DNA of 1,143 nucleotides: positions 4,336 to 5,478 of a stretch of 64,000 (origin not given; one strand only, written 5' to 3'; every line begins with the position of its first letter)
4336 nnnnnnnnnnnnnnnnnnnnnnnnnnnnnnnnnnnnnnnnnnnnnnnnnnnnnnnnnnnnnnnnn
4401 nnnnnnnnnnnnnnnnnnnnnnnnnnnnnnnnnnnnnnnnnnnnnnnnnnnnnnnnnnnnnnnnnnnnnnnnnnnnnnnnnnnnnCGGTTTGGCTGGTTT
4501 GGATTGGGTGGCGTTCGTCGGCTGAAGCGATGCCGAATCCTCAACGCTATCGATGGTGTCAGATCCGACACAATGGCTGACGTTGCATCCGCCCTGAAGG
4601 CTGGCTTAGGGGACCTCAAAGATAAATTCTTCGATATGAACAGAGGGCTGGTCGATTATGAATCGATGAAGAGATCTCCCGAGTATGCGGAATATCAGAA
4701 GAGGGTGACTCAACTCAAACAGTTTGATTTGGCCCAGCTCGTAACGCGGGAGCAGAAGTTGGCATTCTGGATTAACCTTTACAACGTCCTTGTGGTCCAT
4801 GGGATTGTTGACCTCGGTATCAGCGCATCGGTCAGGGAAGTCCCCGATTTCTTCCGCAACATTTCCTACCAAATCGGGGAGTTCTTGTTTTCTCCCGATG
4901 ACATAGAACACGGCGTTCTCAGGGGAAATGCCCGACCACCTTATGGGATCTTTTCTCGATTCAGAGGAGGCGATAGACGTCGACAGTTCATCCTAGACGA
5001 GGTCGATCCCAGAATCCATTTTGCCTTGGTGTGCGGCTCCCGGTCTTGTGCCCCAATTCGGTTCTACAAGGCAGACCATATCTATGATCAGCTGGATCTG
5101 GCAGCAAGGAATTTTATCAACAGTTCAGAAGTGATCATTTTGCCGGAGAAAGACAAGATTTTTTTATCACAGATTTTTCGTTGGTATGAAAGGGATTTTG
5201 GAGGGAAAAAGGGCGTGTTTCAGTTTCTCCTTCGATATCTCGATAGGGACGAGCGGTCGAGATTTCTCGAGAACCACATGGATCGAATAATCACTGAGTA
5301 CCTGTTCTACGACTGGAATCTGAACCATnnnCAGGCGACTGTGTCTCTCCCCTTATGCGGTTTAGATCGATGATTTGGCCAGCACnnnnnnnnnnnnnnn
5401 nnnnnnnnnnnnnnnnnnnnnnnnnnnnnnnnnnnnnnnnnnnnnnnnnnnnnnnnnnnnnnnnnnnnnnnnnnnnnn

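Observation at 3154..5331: Single 725-aa ORF fusing a GH63-like glycoside hydrolase to a DUF547 domain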

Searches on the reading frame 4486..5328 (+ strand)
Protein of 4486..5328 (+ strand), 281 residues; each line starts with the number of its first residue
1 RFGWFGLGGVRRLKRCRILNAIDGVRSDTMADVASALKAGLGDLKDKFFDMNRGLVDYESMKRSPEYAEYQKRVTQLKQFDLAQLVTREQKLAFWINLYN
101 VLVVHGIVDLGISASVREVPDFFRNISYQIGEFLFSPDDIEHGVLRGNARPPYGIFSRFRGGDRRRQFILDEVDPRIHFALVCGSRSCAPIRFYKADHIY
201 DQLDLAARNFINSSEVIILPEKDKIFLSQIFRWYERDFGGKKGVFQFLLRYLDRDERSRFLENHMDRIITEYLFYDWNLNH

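Call 36: predict_structure(alignment_id=A3)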
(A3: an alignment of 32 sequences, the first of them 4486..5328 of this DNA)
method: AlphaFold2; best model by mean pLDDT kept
length: 281 residues; sequences in the alignment: 32
mean_pLDDT: 87.2   pTM: 0.87
mean pLDDT of the five models: 87.2, 84.3, 83.8, 83.1, 83.0
residues with pLDDT >= 90: 195; 70-90: 50; 50-70: 22; < 50: 14
segments of 3 or more residues with pLDDT < 50: 1-9, 183-187
pLDDT, mean of each block of 10 residues (from residue 1): 38 80 70 91 91 86 94 92 94 96 92 83 93 96 95 88 95 92 56 94 93 91 94 94 96 94 95 75 54
secondary structure, 60 per line:
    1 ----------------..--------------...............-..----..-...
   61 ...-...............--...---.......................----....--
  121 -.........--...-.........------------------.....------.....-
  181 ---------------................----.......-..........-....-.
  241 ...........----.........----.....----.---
elements in order: H33-47 H58-63 H65-79 H88-110 H122-125 E126-130 E133-135 H137-145 H164-168 H175-179 H196-211 E216-219 E224-228 H229-233 H235-238 H240-251 H256-264 E269-273

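Call 47: fold_search(model_id=the predicted structure, library=pdb)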
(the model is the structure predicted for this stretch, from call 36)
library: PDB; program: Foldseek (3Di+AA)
matches with E <= 10: 25; with E <= 0.001: 0
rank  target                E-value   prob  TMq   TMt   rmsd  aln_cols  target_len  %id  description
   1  8fl2_NU               4.6e-01  0.06  0.15  0.09  15.3       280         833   10  Human nuclear pre-60S ribosomal subunit (State I1) (released 2023-07-12)
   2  9dum_H                1.8e+00  0.02  0.14  0.08  20.0       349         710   11  Human PELP1-WDR18-TEX10 complex (released 2025-04-30)
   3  5hgo                  2.1e+00  0.02  0.12  0.14  17.8       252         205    8  Hexameric HIV-1 CA R18G mutant (released 2016-08-10)
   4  5hgn                  3.0e+00  0.01  0.10  0.12  17.9       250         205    9  Hexameric HIV-1 CA, apo form (released 2016-08-10)
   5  2q7n_B                3.5e+00  0.02  0.10  0.14  13.1       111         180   14  Crystal structure of Leukemia inhibitory factor in complex with LIF receptor (domains 1-5) (released 2007-07-31)
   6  3h4e_H                4.1e+00  0.01  0.08  0.11  17.0       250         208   11  X-ray Structure of Hexameric HIV-1 CA (released 2009-06-23)
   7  6yr5_D                4.3e+00  0.02  0.17  0.20  11.5       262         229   10  14-3-3 sigma in complex with hDMX-367 peptide (released 2021-11-03)
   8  6g18_w                4.8e+00  0.02  0.16  0.17  15.2       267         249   11  Cryo-EM structure of a late human pre-40S ribosomal subunit - State C (released 2018-06-06)
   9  5hgm                  4.8e+00  0.01  0.10  0.12  17.8       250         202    9  Hexameric HIV-1 CA in complex with dATP (released 2016-08-10)
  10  7snq_D                5.4e+00  0.01  0.09  0.11  16.5       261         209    9  Hexamer HIV-1 CA in complex with CPSF6 peptide and IP6 ligand (released 2022-09-07)
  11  9pgs_I                5.7e+00  0.01  0.12  0.15  17.3       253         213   11  HIV Capsid Hexamer bound to Compound 6 (released 2025-10-08)
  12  4bpu_D                6.0e+00  0.05  0.18  0.22   6.5       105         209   13  Crystal structure of human primase in heterodimeric form, comprising PriS and truncated PriL lacking the C-terminal Fe (released 2013-09-25)
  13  6opm_A                6.0e+00  0.01  0.09  0.08  13.1       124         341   15  Casposase bound to integration product (released 2020-02-12)
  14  6x33_B                6.3e+00  0.02  0.21  0.03  13.2       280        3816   11  Wt pig RyR1 in complex with apoCaM, EGTA condition (class 3, open) (released 2021-01-13)
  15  6zyv_B                6.3e+00  0.01  0.14  0.16  16.3       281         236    8  Structure of a Plasmodium PIR protein ectodomain (released 2020-11-25)
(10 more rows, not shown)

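Call 65: search_solved_structures(query=A2, max_evalue=10)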
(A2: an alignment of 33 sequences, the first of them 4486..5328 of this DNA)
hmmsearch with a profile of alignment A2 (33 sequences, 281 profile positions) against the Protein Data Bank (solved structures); distinct sequences matched with E-value up to 10: 2.
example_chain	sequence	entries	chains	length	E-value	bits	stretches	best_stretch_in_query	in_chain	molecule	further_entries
3qh9_A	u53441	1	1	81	0.99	11.8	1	21-91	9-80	Liprin-beta-2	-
9bhy_A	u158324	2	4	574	1.1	11.6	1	29-96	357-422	2,3-dihydroxybenzoate-AMP ligase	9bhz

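Call 66: search_protein_families(library=pfam, proteins=[window:4486-5328:+], max_evalue=10)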
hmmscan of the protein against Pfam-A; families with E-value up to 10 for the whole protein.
window:4486-5328:+ (281 aa): 2 families
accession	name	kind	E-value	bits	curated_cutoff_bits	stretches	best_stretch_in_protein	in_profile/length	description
PF04784.19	DUF547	-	6e-38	130.1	27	1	86-211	4-125/125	Protein of unknown function, DUF547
PF05298.16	Bombinin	-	0.22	11.6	21.4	1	19-63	39-83/141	Bombinin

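Call 80: search_protein_representatives(protein=window:4561-5328:+)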
Query: 256 residues. Proteins with E-value up to 0.001 (for the whole library): 8293; up to 1e-10: 4051; up to 1e-30: 605. The best 150 are listed.
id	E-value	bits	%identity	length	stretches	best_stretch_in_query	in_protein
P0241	7.7e-106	369.9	63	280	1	5-256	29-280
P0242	6.1e-87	308.0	57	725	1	6-255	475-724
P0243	9.3e-81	287.7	53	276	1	11-255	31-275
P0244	8.2e-75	268.2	50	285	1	11-255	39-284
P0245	5.6e-73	262.2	49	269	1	6-255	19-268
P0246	1.3e-68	247.9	48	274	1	8-255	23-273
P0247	1.7e-68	247.5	49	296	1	14-255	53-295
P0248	2.0e-66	240.7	47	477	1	7-255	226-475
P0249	3.4e-66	240.0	49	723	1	17-255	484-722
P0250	8.3e-66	238.7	44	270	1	5-256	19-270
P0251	3.3e-65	236.8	46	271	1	8-255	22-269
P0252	4.7e-65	236.2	44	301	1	3-255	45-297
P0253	9.1e-64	232.0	45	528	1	4-255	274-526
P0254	9.5e-63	228.7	46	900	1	7-255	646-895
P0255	2.1e-62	227.6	58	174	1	85-255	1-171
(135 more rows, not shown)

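Call 82: search_protein_families(library=pfam, alignment_id=A5, max_evalue=0.00001)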
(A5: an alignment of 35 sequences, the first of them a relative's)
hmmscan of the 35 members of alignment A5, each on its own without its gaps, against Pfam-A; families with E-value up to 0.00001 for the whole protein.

A. member 1, P0248 (477 aa): 2 families
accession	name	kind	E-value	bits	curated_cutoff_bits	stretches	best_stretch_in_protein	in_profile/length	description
PF04784.19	DUF547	-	4e-41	140.3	27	1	279-405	4-125/125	Protein of unknown function, DUF547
PF19291.4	TREH_N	-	5.6e-18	65.4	23.1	1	4-145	14-148/211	Trehalase-like, N-terminal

B. families by the number of members that match (of 35 scanned): 12 families
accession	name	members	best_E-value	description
PF04784.19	DUF547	35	8.4e-55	Protein of unknown function, DUF547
PF00462.30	Glutaredoxin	13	9.9e-23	Glutaredoxin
PF00610.27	DEP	12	1.2e-24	Domain found in Dishevelled, Egl-10, and Pleckstrin (DEP)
PF00723.27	Glyco_hydro_15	5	4.8e-78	Glycosyl hydrolases family 15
PF19291.4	TREH_N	4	5.6e-18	Trehalase-like, N-terminal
PF22422.2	MGH1-like_GH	2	1e-104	Mannosylglycerate hydrolase MGH1-like glycoside hydrolase domain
PF00616.24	RasGAP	2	4.4e-32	GTPase-activator protein for Ras-like GTPase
PF01204.24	Trehalase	2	1.1e-11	Trehalase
PF07714.23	PK_Tyr_Ser-Thr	1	6.4e-68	Protein tyrosine and serine/threonine kinase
PF00069.31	Pkinase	1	2.1e-56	Protein kinase domain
PF03200.22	Glyco_hydro_63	1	2.3e-10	Glycosyl hydrolase family 63 C-terminal domain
PF12840.13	HTH_20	1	8.7e-08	Helix-turn-helix domain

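Call 87: find_encoding_contigs(protein=P0245, flank=7000, max_places=3)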
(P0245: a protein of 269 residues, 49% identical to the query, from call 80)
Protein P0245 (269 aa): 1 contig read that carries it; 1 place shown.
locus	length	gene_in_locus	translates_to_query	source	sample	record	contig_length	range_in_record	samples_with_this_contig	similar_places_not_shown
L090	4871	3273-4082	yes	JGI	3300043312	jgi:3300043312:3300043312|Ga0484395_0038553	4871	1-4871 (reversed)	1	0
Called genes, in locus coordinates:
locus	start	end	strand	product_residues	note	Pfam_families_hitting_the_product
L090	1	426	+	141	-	?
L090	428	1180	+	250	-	PF02779:Transket_pyr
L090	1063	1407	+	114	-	PF02780:Transketolase_C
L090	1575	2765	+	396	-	PF00364:Biotin_lipoyl, PF02817:E3_binding, PF00198:2-oxoacid_dh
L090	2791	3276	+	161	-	-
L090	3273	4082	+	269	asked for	PF04784:DUF547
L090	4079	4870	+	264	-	?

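Call 89: find_homologous_proteins(query=A6, max_evalue=1e-10)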
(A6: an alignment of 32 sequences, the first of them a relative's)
Query A6 (32 sequences) (269 aa, profile of the alignment): 2202 proteins with E <= 1e-10 among 8000 candidates; the best 120 are listed.
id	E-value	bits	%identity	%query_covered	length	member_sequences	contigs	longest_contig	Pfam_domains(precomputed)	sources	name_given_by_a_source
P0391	2.1e-104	367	50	93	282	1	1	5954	PF04784.20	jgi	jgi:hypothetical protein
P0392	6.3e-104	365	46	98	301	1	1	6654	PF04784.20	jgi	-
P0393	2.1e-103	364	48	99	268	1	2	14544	PF04784.20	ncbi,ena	-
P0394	2.4e-103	363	46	96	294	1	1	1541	PF04784.20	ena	-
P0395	3.5e-103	363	62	100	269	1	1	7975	PF04784.20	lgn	-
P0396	4.8e-103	362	54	99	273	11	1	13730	PF04784.20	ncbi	-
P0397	5.4e-103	362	54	99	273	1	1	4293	PF04784.20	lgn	-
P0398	7.7e-103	362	54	99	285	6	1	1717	PF04784.20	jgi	jgi:hypothetical protein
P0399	8.5e-103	362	56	99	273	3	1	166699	PF04784.20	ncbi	-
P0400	9.3e-103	361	69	100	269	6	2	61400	PF04784.20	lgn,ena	-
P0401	1.1e-102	361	80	100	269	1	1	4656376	PF04784.20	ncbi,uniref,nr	ncbi:DUF547 domain-containing protein [Desulfuromonas versatilis]|uniref:DUF547 domain-containing pr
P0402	1.1e-102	361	58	93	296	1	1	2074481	PF04784.20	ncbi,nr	ncbi:MAG: DUF547 domain-containing protein [Syntrophobacterales bacterium]|nr:MAG: DUF547 domain-con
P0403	1.4e-102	361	54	99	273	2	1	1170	PF04784.20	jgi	jgi:hypothetical protein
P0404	1.5e-102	361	94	100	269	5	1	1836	PF04784.20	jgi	jgi:hypothetical protein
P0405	1.5e-102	361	57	96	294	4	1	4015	PF04784.20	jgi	jgi:hypothetical protein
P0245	1.6e-102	361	100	100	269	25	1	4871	PF04784.20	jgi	jgi:hypothetical protein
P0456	5.6e-101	356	69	100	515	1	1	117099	PF09335.17,PF04784.20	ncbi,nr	ncbi:MAG: hypothetical protein FD174_2722 [Geobacteraceae bacterium]|nr:MAG: hypothetical protein FD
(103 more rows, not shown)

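Call 90: find_encoding_contigs(protein=P0401, flank=9000, max_places=1)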
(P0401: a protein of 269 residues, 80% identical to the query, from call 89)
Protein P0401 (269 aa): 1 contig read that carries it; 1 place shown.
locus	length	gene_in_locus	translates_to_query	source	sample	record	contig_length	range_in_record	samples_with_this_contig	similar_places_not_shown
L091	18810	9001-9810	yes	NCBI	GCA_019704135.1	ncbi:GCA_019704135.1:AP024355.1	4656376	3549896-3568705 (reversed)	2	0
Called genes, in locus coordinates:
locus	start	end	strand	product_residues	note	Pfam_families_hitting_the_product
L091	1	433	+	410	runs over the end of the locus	PF02085:Cytochrom_CIII (faint), PF14522:Cytochrome_C7 (faint), PF14537:Cytochrom_c3_2 (weak)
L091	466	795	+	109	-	PF00355:Rieske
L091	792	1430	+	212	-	PF00033:Cytochrome_B, PF14358:DUF4405 (weak), PF13631:Cytochrom_B_N_2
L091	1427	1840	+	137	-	-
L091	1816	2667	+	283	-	PF00034:Cytochrom_C (faint), PF13442:Cytochrome_CBB3 (weak)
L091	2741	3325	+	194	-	PF00440:TetR_N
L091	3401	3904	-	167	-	PF01327:Pep_deformylase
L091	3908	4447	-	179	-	PF01842:ACT (weak), PF13291:ACT_4 (faint), PF13740:ACT_6, PF22629:ACT_AHAS_ss (faint), PF13740:ACT_6 (weak)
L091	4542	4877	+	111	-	PF00472:RF-1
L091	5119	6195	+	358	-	PF00676:E1_dh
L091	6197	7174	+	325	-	PF02779:Transket_pyr, PF02780:Transketolase_C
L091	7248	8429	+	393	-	PF00364:Biotin_lipoyl, PF25973:BSH_CzcB (faint), PF02817:E3_binding, PF00198:2-oxoacid_dh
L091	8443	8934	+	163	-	-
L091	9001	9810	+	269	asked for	PF04784:DUF547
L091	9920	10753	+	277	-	PF00248:Aldo_ket_red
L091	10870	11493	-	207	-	PF20046:DUF6448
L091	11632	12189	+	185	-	PF07638:Sigma70_ECF (faint), PF04542:Sigma70_r2, PF08281:Sigma70_r4_2, PF04545:Sigma70_r4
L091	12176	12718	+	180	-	-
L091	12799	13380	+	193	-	PF01965:DJ-1_PfpI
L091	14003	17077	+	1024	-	PF01841:Transglut_core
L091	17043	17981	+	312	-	-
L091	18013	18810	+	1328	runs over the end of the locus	PF00432:Prenyltrans, PF13243:SQHop_cyclase_C, PF13620:CarboxypepD_reg, PF13715:CarbopepD_reg_2, PF13620:CarboxypepD_reg, PF13620:CarboxypepD_reg, PF13715:CarbopepD_reg_2, PF13620:CarboxypepD_reg, +14 more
